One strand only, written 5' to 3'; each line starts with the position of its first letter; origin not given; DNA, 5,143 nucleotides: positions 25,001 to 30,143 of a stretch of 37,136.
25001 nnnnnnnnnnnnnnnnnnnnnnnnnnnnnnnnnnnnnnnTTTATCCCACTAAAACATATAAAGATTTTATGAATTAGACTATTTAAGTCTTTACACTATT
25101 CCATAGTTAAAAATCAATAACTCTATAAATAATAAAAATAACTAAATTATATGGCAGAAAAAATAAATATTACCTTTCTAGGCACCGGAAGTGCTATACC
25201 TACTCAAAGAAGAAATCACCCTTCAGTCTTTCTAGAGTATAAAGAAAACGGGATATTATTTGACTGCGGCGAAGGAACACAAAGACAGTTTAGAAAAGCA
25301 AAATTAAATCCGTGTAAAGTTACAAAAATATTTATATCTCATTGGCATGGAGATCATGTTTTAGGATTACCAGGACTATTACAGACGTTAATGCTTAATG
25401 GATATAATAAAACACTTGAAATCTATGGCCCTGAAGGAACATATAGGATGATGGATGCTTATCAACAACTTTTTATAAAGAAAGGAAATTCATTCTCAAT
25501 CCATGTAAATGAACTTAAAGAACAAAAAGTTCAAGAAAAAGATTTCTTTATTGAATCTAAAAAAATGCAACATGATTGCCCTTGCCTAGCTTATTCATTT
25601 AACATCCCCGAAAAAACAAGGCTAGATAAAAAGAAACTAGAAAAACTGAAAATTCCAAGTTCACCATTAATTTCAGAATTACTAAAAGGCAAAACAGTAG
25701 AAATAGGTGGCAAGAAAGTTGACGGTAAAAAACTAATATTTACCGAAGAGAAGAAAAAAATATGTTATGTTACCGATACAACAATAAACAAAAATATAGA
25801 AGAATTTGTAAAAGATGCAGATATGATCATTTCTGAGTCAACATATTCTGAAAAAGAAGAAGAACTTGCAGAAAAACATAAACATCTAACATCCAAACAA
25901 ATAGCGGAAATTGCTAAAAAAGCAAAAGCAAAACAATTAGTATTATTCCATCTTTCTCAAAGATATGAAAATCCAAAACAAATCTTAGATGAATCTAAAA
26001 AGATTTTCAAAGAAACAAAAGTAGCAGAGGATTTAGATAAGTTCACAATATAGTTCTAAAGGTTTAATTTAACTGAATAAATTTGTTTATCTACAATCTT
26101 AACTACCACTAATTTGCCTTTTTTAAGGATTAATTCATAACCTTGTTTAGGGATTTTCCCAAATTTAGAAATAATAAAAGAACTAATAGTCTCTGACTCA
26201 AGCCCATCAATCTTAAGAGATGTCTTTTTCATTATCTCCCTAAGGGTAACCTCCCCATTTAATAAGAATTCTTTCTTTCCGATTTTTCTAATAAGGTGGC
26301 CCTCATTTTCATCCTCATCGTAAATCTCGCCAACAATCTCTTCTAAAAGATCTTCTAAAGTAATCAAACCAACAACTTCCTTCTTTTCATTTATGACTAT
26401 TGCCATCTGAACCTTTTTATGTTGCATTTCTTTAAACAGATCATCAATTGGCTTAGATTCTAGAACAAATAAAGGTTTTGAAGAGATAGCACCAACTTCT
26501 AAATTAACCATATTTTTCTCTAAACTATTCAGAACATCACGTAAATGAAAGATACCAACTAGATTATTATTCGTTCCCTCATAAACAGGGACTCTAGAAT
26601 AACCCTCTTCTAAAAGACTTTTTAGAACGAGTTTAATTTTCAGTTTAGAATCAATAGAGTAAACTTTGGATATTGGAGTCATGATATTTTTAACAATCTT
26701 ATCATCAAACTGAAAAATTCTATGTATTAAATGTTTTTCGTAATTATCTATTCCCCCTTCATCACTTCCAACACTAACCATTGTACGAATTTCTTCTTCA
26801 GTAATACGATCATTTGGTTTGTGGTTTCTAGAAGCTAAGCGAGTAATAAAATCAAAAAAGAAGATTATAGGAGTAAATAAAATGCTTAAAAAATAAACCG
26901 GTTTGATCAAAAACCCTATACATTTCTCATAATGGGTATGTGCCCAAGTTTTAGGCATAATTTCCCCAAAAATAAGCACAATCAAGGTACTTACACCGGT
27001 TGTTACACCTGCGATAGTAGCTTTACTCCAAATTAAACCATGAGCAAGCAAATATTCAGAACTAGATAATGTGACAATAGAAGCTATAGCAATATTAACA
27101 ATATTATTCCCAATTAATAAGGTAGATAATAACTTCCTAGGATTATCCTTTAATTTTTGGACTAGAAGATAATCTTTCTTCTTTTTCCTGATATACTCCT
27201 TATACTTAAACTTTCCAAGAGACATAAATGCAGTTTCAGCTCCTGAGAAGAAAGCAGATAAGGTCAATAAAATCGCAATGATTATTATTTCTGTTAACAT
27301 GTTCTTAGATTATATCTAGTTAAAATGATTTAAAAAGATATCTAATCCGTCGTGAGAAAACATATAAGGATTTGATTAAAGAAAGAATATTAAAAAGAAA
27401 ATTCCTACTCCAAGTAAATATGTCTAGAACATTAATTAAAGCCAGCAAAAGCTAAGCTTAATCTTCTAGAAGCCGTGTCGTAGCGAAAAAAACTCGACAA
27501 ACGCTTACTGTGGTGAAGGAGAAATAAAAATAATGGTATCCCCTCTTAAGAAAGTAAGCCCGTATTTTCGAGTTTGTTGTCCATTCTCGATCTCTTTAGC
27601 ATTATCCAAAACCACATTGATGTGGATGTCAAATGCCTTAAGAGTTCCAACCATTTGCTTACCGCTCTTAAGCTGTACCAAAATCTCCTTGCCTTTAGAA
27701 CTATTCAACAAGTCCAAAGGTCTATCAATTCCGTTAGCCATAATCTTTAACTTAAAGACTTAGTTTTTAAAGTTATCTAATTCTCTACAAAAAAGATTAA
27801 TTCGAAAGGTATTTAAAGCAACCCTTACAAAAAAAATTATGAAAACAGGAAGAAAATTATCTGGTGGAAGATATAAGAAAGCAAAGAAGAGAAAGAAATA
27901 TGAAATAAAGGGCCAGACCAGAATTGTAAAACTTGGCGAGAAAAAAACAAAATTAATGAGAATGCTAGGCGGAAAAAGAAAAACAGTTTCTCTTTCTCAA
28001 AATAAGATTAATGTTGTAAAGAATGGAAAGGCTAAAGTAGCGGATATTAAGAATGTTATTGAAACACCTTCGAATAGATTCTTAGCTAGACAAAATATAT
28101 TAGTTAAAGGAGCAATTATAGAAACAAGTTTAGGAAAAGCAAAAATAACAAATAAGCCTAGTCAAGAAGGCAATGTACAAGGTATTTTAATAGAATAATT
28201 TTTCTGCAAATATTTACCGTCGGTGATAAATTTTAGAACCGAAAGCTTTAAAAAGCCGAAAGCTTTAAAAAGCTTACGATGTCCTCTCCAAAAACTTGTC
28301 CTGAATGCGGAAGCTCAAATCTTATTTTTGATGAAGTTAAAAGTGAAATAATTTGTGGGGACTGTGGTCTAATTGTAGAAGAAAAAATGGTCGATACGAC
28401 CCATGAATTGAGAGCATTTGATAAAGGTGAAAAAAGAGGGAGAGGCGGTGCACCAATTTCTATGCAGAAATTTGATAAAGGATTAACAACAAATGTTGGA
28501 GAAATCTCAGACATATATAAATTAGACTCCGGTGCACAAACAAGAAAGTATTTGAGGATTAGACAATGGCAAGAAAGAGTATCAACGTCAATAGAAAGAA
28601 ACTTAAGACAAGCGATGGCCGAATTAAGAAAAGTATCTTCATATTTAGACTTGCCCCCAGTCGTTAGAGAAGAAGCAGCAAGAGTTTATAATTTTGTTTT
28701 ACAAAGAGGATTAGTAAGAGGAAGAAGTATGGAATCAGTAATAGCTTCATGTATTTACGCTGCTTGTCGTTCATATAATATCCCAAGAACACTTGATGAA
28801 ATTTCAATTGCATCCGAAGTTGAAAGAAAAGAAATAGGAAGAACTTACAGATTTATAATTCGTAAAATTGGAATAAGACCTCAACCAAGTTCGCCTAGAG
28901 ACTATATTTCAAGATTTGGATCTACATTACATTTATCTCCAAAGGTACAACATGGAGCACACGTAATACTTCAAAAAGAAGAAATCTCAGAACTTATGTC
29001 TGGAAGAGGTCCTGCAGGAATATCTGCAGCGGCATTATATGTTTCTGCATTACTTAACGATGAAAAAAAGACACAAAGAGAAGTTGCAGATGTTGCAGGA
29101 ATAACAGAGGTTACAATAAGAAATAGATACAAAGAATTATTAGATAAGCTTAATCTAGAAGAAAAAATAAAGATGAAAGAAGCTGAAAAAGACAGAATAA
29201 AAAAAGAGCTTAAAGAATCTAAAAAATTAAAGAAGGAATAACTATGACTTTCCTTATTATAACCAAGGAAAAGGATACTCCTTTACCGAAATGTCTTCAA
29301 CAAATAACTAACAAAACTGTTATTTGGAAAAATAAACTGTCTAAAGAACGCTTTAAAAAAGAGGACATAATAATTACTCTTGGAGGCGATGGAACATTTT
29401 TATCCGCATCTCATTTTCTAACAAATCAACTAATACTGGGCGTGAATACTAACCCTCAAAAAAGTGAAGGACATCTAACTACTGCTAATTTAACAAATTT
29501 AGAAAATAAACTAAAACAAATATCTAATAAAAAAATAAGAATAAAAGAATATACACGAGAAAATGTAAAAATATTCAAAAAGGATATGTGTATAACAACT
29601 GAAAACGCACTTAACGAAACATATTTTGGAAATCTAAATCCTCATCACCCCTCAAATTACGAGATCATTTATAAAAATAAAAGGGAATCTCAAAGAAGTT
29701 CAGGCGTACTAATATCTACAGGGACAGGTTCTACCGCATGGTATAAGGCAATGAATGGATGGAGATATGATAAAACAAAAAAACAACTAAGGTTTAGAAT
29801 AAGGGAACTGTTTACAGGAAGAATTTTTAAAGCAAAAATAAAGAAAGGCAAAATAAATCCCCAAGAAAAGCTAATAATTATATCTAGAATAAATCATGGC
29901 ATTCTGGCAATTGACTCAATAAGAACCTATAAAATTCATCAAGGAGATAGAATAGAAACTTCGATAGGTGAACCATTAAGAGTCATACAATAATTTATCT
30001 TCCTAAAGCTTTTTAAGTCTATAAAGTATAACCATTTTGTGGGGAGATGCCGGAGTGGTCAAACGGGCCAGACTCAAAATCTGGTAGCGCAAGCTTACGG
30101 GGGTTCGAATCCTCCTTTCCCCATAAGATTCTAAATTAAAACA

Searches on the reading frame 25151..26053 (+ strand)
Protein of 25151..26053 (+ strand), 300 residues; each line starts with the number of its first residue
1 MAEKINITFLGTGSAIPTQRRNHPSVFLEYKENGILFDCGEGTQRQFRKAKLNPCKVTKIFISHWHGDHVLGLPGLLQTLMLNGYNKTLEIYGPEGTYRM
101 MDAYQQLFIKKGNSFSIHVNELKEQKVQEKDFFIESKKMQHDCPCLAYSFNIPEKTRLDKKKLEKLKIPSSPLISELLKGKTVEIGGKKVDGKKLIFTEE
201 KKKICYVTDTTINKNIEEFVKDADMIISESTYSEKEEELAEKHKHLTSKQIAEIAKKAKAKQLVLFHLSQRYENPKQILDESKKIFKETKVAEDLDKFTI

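Call 9: search_protein_families(library=pfam, max_evalue=0.01, proteins=[window:25151-26053:+])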
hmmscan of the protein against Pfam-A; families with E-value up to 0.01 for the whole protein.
window:25151-26053:+ (300 aa): 5 families
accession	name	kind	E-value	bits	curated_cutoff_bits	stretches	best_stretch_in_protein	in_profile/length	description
PF12706.13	Lactamase_B_2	-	2.7e-19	70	27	2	195-267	128-199/200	Beta-lactamase superfamily domain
PF00753.33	Lactamase_B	-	3.5e-11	43.8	22.7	1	21-101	4-88/196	Metallo-beta-lactamase superfamily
PF13691.12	Lactamase_B_4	-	2.8e-08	33.7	27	1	17-70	6-61/63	tRNase Z endonuclease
PF00185.30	OTCace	-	0.00053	20.5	29.4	0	206-268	55-119/157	Aspartate/ornithine carbamoyltransferase, Asp/Orn binding domain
PF23023.1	Anti-Pycsar_Apyc1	-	0.0022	18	50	1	5-92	3-88/250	Anti-Pycsar protein Apyc1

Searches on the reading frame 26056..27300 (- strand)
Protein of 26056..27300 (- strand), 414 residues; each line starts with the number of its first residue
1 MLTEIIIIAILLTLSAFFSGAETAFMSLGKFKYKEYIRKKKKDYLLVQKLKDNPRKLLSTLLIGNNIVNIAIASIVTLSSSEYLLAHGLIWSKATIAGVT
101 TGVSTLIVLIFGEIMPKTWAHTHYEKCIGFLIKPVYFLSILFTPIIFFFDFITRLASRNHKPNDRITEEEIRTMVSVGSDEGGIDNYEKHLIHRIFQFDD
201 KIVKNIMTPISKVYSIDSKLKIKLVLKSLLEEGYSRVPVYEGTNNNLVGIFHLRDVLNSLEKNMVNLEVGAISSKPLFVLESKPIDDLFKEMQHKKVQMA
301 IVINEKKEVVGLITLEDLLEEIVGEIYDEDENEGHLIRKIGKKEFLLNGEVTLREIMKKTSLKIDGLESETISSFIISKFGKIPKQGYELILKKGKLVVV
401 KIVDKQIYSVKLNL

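Call 9: search_protein_families(library=pfam, max_evalue=0.01, proteins=[window:26056-27300:-])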
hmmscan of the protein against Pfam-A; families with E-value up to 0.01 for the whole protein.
window:26056-27300:- (414 aa): 3 families
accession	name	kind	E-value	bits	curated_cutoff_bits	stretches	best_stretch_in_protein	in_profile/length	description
PF01595.25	CNNM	-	5.2e-48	163.6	28.4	1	6-188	1-181/181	Cyclin M transmembrane N-terminal domain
PF00571.33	CBS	-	4.7e-19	68.9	24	2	269-323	1-56/57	CBS domain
PF03471.22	CorC_HlyC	-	1.1e-11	45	27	1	339-413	2-78/81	Transporter associated domain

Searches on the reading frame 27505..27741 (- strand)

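Call 9: search_protein_families(library=pfam, max_evalue=0.01, proteins=[window:27505-27741:-])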
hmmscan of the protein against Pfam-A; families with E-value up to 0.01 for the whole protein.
window:27505-27741:- (78 aa): 2 families
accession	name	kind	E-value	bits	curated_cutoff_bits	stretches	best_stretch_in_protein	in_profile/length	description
PF01423.28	LSM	-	5.2e-23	81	23.4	1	11-75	2-66/66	LSM domain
PF14438.12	SM-ATX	-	1.1e-06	29.1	29.8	1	6-58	2-58/81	Ataxin 2 SM domain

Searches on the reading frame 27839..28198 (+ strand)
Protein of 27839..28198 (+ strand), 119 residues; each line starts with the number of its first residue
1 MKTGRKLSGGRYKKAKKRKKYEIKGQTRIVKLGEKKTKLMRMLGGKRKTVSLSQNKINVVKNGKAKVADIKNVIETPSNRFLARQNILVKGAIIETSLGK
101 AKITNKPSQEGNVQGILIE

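Call 9: search_protein_families(library=pfam, max_evalue=0.01, proteins=[window:27839-28198:+])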
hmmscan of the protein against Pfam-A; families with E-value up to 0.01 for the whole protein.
window:27839-28198:+ (119 aa): 1 family
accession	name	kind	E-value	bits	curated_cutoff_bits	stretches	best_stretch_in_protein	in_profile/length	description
PF01201.27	Ribosomal_S8e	-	2e-25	90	30.2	1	3-118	5-133/133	Ribosomal protein S8e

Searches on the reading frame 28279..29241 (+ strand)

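Call 9: search_protein_families(library=pfam, max_evalue=0.01, proteins=[window:28279-29241:+])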
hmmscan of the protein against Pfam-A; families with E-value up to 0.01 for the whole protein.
window:28279-29241:+ (320 aa): 6 families
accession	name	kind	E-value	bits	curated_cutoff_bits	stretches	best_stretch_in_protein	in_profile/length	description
PF00382.24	TFIIB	-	1.1e-43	147.5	23.6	2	204-289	6-91/92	Transcription factor TFIIB repeat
PF08271.17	Zn_Ribbon_TF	-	2.2e-11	43.5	29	1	6-47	2-43/43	TFIIB zinc-binding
PF04545.22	Sigma70_r4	-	0.00024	21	24.1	1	261-291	18-48/50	Sigma-70, region 4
PF01667.23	Ribosomal_S27e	-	0.0011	19.1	24.5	1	7-33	10-36/55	Ribosomal protein S27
PF14354.12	Lar_restr_allev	-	0.0056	17.3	28.6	0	5-39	4-38/58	Restriction alleviation protein Lar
PF22564.2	HAAS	-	0.0066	17.2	27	0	116-156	3-44/55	HAAS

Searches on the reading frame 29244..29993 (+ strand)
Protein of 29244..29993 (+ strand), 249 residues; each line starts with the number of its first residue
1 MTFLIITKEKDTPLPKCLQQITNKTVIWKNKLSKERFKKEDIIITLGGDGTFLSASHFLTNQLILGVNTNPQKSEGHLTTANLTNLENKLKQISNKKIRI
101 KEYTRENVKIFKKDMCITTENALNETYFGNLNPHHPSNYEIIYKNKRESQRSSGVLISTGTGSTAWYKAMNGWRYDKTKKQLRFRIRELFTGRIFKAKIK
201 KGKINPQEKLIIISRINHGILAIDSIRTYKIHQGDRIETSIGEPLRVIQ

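Call 9: search_protein_families(library=pfam, max_evalue=0.01, proteins=[window:29244-29993:+])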
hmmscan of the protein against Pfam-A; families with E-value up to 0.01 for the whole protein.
window:29244-29993:+ (249 aa): 1 family
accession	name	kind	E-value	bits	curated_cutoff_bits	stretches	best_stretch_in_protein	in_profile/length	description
PF01513.26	NAD_kinase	-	2.5e-09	38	25.5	1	15-97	48-129/130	ATP-NAD kinase N-terminal domain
